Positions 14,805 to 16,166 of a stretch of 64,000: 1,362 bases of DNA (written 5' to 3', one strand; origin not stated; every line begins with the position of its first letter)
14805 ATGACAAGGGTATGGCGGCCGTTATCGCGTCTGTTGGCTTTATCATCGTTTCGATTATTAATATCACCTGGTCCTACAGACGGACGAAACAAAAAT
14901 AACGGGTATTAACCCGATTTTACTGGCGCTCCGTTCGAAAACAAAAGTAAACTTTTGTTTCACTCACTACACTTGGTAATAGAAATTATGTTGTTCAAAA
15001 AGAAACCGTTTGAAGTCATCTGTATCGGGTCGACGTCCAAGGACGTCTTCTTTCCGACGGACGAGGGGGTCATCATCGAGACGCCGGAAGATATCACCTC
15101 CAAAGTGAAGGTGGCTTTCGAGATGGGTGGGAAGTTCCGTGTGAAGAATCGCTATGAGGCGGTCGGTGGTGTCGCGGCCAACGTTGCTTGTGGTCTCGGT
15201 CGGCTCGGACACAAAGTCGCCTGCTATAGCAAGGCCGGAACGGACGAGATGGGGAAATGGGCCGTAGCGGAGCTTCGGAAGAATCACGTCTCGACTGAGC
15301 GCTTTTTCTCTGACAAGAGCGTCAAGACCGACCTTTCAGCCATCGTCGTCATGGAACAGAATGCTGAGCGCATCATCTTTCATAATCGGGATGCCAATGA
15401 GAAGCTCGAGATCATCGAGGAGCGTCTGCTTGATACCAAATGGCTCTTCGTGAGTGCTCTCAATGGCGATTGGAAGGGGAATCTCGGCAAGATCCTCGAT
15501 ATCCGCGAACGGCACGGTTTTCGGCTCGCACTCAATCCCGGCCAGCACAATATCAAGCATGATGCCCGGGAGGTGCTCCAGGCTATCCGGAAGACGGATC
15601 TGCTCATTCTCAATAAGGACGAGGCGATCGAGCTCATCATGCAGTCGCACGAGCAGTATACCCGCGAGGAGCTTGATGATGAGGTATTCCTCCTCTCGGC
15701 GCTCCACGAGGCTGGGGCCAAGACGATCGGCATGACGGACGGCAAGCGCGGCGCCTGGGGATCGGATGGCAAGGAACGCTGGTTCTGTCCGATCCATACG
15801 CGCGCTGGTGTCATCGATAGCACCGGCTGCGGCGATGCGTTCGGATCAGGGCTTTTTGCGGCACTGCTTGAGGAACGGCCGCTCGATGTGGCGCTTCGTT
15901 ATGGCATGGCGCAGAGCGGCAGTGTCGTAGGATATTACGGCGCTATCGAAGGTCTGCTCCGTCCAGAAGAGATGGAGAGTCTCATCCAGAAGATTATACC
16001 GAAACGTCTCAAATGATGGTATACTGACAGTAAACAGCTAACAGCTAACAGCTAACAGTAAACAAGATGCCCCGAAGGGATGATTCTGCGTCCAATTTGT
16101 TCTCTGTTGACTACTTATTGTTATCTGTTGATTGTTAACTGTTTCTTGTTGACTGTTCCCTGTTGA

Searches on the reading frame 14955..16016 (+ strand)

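Call 88: search_protein_families(library=pfam, proteins=[window:14955-16016:+], max_evalue=0.001)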
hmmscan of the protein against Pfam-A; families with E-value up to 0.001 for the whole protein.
window:14955-16016:+ (353 aa): 1 family
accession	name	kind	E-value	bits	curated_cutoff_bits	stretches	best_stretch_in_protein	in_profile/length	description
PF00294.29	PfkB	-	1.1e-36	127.1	25.8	1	62-333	27-298/302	pfkB family carbohydrate kinase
